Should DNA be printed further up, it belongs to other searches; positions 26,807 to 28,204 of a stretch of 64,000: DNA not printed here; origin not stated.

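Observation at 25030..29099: Seven-cistron minus-strand operon led by a DUF6569-like protein and a DUF2130 coiled-coil/PD-(D/E)xK protein, interleaved with tiny TM proteins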

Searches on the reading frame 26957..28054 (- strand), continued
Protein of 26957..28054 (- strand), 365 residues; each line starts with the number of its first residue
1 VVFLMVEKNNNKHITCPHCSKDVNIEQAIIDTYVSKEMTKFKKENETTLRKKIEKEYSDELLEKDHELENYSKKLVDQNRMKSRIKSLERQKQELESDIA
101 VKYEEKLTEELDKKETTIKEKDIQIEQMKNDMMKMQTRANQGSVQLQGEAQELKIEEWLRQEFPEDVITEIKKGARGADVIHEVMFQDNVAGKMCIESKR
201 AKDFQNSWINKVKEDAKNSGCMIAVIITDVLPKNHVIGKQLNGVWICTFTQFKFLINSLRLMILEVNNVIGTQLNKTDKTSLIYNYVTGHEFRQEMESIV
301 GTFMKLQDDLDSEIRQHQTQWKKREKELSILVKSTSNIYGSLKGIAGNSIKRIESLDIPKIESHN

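Call 87: search_dna_similar(query=window:26957-28042:-, collection=phages, mode=protein, max_rows=12)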
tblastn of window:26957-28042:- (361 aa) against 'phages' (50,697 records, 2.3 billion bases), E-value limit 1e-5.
Records with a match: 7; places in all: 7; records where one place covers at least 80% of the query: 0.
Best place of each record, by identity: <60% 7.
By first word of the organism name: Bacteriophage 7.
By host as written in the record: Helicobacter heilmannii 6; Helicobacter heilmannii ASB1.4 1.
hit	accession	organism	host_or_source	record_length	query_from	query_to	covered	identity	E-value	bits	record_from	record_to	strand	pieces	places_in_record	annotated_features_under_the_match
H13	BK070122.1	Bacteriophage sp.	Helicobacter heilmannii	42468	120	354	65%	37.4%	2e-41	160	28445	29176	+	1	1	hypothetical protein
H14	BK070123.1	Bacteriophage sp.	Helicobacter heilmannii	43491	120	354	65%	37.4%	2e-41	160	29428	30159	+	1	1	hypothetical protein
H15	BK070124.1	Bacteriophage sp.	Helicobacter heilmannii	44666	120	354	65%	37.4%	2e-41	160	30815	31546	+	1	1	hypothetical protein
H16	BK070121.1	Bacteriophage sp.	Helicobacter heilmannii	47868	120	354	65%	37.4%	2e-41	160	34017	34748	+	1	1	hypothetical protein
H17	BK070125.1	Bacteriophage sp.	Helicobacter heilmannii ASB1.4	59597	120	354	65%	37.4%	2e-41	160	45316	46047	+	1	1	hypothetical protein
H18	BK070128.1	Bacteriophage sp.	Helicobacter heilmannii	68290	120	354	65%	37.4%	2e-41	160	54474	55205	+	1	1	hypothetical protein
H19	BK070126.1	Bacteriophage sp.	Helicobacter heilmannii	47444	120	354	65%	37.4%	3e-41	160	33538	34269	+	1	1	hypothetical protein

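Call 88: get_annotated_region(hit=H1, flank=5000)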
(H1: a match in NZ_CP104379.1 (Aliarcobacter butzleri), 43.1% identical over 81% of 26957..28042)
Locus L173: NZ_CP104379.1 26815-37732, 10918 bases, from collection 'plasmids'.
description: Aliarcobacter butzleri strain P1100 plasmid p63_DSM_105472, complete sequence
organism: Aliarcobacter butzleri (NCBI taxid 28197)
taxonomy: Bacteria; Campylobacterota; Epsilonproteobacteria; Campylobacterales; Arcobacteraceae; Aliarcobacter; Aliarcobacter butzleri
host: -; source: poultry meat; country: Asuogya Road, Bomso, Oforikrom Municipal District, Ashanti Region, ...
typing (MOB-suite, as given by PLSDB): non-mobilizable
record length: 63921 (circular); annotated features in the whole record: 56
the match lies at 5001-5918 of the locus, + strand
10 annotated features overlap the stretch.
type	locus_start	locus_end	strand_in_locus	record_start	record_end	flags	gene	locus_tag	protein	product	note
CDS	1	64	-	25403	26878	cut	-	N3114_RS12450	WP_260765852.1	DUF2779 domain-containing protein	-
CDS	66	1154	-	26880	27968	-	-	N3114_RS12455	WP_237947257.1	PD-(D/E)XK nuclease family protein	-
CDS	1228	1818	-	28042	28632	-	-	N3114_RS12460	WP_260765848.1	DnaB helicase C-terminal domain-containing protein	-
CDS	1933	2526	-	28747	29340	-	-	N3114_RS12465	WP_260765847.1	hypothetical protein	-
CDS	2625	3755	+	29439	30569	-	-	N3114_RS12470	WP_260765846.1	hypothetical protein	-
CDS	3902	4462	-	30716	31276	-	-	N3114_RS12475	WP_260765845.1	recombinase family protein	GO:0006310 - DNA recombination [Evidence IEA]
CDS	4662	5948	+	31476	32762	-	-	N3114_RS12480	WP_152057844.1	DUF2130 domain-containing protein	-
CDS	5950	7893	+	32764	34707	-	-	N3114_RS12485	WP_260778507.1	ATP-dependent endonuclease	-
CDS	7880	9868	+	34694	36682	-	-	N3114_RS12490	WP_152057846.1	UvrD-helicase domain-containing protein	-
CDS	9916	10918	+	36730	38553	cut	-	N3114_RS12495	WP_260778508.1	site-specific DNA-methyltransferase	GO:0006306 - DNA methylation [Evidence IEA]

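Call 89: get_annotated_region(hit=H4, flank=5000)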
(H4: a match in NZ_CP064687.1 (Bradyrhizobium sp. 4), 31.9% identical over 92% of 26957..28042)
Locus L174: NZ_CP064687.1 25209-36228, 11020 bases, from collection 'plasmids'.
description: Bradyrhizobium sp. 4 plasmid p4_1, complete sequence
organism: Bradyrhizobium sp. 4 (NCBI taxid 2782678)
taxonomy: Bacteria; Pseudomonadota; Alphaproteobacteria; Hyphomicrobiales; Nitrobacteraceae; Bradyrhizobium; Bradyrhizobium sp. 4
host: -; source: Acmispon strigosus,cell culture,root nodule; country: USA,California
typing (MOB-suite, as given by PLSDB): non-mobilizable
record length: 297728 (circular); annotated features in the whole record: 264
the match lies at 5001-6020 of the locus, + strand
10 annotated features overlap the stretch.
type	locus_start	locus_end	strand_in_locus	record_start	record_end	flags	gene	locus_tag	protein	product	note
CDS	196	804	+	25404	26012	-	-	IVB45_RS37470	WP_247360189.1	OmpA family protein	-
CDS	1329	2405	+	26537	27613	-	-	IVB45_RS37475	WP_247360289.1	DUF2336 domain-containing protein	-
CDS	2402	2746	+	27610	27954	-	-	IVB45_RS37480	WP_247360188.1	PilZ domain-containing protein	-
CDS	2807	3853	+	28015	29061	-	-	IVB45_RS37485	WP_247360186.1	HD domain-containing phosphohydrolase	-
CDS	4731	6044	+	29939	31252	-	-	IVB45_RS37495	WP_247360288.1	DUF2130 domain-containing protein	-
CDS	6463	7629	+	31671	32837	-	-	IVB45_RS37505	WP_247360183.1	hypothetical protein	-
CDS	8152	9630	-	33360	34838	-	-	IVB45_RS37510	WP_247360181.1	IS66 family transposase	-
CDS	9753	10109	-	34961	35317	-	tnpB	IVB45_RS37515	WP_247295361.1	IS66 family insertion sequence element accessory protein TnpB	-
CDS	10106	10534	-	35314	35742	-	-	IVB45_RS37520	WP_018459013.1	transposase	GO:0006313 - DNA transposition [Evidence IEA]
CDS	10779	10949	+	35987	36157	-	-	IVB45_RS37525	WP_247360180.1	hypothetical protein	-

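Call 90: get_annotated_region(hit=H2, flank=5000)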
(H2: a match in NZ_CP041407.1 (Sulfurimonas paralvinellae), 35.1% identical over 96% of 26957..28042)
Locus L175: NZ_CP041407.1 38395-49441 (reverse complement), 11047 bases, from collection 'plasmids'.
description: Sulfurimonas paralvinellae strain GO25 plasmid unnamed, complete sequence
organism: Sulfurimonas paralvinellae (NCBI taxid 317658)
taxonomy: Bacteria; Campylobacterota; Epsilonproteobacteria; Campylobacterales; Sulfurimonadaceae; Sulfurimonas; Sulfurimonas paralvinellae
host: -; source: polychaetes,hydrothermal vent polychaetes; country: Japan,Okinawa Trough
typing (MOB-suite, as given by PLSDB): non-mobilizable
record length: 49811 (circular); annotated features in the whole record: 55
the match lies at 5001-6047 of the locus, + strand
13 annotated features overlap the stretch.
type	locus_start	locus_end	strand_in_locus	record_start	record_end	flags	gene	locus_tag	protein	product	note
CDS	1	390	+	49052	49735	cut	-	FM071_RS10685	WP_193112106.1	ParA family protein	-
CDS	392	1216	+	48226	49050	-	-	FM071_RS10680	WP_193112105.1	ParB/RepB/Spo0J family partition protein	GO:0007059 - chromosome segregation [Evidence IEA]; GO:0000910 - cytokinesis [Evidence IEA]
CDS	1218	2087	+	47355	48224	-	-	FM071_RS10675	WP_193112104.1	hypothetical protein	-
CDS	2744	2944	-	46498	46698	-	-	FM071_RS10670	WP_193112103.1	helix-turn-helix domain-containing protein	-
CDS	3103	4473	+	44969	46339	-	-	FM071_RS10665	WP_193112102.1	hypothetical protein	-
CDS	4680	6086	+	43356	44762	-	-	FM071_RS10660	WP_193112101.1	DUF2130 domain-containing protein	-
CDS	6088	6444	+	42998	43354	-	-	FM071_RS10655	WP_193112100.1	gamma-glutamylcyclotransferase family protein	-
CDS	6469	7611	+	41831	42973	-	-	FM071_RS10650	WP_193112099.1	reverse transcriptase-like protein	-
CDS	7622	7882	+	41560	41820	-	-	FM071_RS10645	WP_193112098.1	hypothetical protein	-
CDS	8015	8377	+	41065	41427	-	-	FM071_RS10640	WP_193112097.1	winged helix-turn-helix domain-containing protein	-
CDS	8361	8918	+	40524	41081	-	-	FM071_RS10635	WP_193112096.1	hypothetical protein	-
CDS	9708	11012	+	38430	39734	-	-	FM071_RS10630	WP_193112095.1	hypothetical protein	-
CDS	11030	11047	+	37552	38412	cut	-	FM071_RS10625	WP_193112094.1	hypothetical protein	-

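Call 93: search_protein_families(library=pfam, proteins=[L121:4011-5798:+, L160:3575-5512:+, L123:1751-3604:+, L109:3366-5210:+, L173:5950-7893:+, L154:7373-9544:+, L113:3458-5620:-, L144:8378-10891:+, L144:4642-5523:+], max_evalue=0.0001)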
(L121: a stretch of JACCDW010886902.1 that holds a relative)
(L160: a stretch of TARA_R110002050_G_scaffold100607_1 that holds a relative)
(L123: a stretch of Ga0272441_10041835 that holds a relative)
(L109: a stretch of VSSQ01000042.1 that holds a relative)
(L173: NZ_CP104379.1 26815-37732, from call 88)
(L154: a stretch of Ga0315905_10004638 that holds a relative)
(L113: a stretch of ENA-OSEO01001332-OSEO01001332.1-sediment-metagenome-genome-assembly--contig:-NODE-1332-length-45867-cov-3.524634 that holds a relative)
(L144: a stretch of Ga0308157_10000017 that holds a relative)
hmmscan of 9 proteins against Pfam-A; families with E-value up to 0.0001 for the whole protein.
L121:4011-5798:+ (595 aa): 4 families
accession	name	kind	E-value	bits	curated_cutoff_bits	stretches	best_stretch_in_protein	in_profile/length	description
PF01935.23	DUF87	-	5.1e-37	128.5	23.2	1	131-423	2-218/220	Helicase HerA, central domain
PF10412.15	TrwB_AAD_bind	-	6.3e-07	29.1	20.5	1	151-222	15-80/387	Type IV secretion-system coupling protein DNA-binding domain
PF05872.18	HerA_C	-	1.3e-05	24.5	22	0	428-546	241-361/502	Helicase HerA-like C-terminal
PF01580.24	FtsK_SpoIIIE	-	3.2e-05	23.9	24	0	152-175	40-63/221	FtsK/SpoIIIE family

L160:3575-5512:+ (645 aa): 4 families
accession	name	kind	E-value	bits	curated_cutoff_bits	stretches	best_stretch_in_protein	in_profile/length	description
PF01935.23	DUF87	-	1.6e-36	126.9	23.2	1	144-438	1-210/220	Helicase HerA, central domain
PF05872.18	HerA_C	-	6.2e-09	35.5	22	1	457-544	247-337/502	Helicase HerA-like C-terminal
PF01580.24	FtsK_SpoIIIE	-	4.1e-08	33.4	24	1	159-207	33-80/221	FtsK/SpoIIIE family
PF10412.15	TrwB_AAD_bind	-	4e-07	29.7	20.5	1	164-218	13-63/387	Type IV secretion-system coupling protein DNA-binding domain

L123:1751-3604:+ (617 aa): 3 families
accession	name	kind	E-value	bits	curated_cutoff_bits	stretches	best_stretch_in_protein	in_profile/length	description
PF13175.12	AAA_15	-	7.7e-29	101.9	32.1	2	239-387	241-374/374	AAA ATPase domain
PF13304.12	AAA_21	-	1e-11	45.9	27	1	43-386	4-302/304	AAA domain, putative AbiEii toxin, Type IV TA system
PF11398.14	DUF2813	-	1.3e-06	28.5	21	0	326-410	269-348/372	Protein of unknown function (DUF2813)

L109:3366-5210:+ (614 aa): 8 families
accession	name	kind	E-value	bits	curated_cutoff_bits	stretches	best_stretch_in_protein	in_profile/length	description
PF13175.12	AAA_15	-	1.5e-31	110.8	32.1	1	1-327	1-374/374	AAA ATPase domain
PF13304.12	AAA_21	-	5.3e-21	76.4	27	1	25-326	1-302/304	AAA domain, putative AbiEii toxin, Type IV TA system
PF13476.12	AAA_23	-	1.3e-17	65.5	27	1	5-202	1-163/201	AAA domain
PF20469.4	OLD-like_TOPRIM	-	2e-16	60.7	23.2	1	373-442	1-67/67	Overcoming lysogenization defect protein-like, TOPRIM domain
PF02463.25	SMC_N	-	2.6e-15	56.9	40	1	2-87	1-88/220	RecF/RecN/SMC N terminal domain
PF11398.14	DUF2813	-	1.2e-09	38.5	21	1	1-334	1-332/372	Protein of unknown function (DUF2813)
PF13555.12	AAA_29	-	1e-07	32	27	1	3-50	1-49/61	P-loop containing region of AAA domain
PF13514.12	AAA_27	-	3.7e-06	27.1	22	1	1-47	1-50/206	AAA domain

L173:5950-7893:+ (647 aa): 5 families
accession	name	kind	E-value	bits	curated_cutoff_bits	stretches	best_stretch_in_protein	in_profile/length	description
PF13175.12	AAA_15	-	3.1e-53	182.2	32.1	1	1-366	1-374/374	AAA ATPase domain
PF20469.4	OLD-like_TOPRIM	-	1.6e-14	54.6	23.2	1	420-491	1-67/67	Overcoming lysogenization defect protein-like, TOPRIM domain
PF13304.12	AAA_21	-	3.2e-07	31.2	27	1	27-366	3-303/304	AAA domain, putative AbiEii toxin, Type IV TA system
PF11398.14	DUF2813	-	1.7e-06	28.1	21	0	316-384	280-343/372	Protein of unknown function (DUF2813)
PF13476.12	AAA_23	-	2.2e-05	25.7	27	1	5-40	1-36/201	AAA domain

L154:7373-9544:+ (723 aa): 2 families
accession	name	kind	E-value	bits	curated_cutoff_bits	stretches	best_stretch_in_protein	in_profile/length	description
PF08757.17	CotH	-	6.5e-55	187.3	23.8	1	269-632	1-322/322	CotH kinase protein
PF18962.6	Por_Secre_tail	-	2.8e-09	37.6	27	1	656-720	2-74/75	Secretion system C-terminal sorting domain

L113:3458-5620:- (720 aa): 1 family
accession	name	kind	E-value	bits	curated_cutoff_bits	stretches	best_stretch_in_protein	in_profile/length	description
PF13597.11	NRDD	-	8.9e-123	411.3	26.2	1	132-705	1-559/562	Anaerobic ribonucleoside-triphosphate reductase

L144:8378-10891:+ (837 aa): 6 families
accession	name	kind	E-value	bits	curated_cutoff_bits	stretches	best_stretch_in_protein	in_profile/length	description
PF07992.20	Pyr_redox_2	-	3.7e-52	178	26.1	1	3-306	2-289/291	Pyridine nucleotide-disulphide oxidoreductase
PF01077.27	NIR_SIR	-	2.3e-19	69.8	27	1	634-770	2-150/158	Nitrite and sulphite reductase 4Fe-4S domain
PF00070.33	Pyr_redox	-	9.9e-17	61.7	22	1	151-221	2-71/82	Pyridine nucleotide-disulphide oxidoreductase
PF04324.20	Fer2_BFD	-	1.2e-13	51.6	26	1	426-475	1-49/50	BFD-like [2Fe-2S] binding domain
PF03460.22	NIR_SIR_ferr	-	5.8e-11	42.4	24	1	562-624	3-68/69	Nitrite/Sulfite reductase ferredoxin-like half domain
PF18267.7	Rubredoxin_C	-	8.8e-09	35.7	25.9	1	322-382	2-59/70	Rubredoxin NAD+ reductase C-terminal domain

L144:4642-5523:+ (293 aa): 2 families
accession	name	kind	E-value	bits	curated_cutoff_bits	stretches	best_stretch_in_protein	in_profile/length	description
PF03466.25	LysR_substrate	-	2.3e-29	102.7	28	1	88-289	3-205/209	LysR substrate binding domain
PF00126.33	HTH_1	-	2e-24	85.7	26.6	1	3-62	1-60/60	Bacterial regulatory helix-turn-helix protein, lysR family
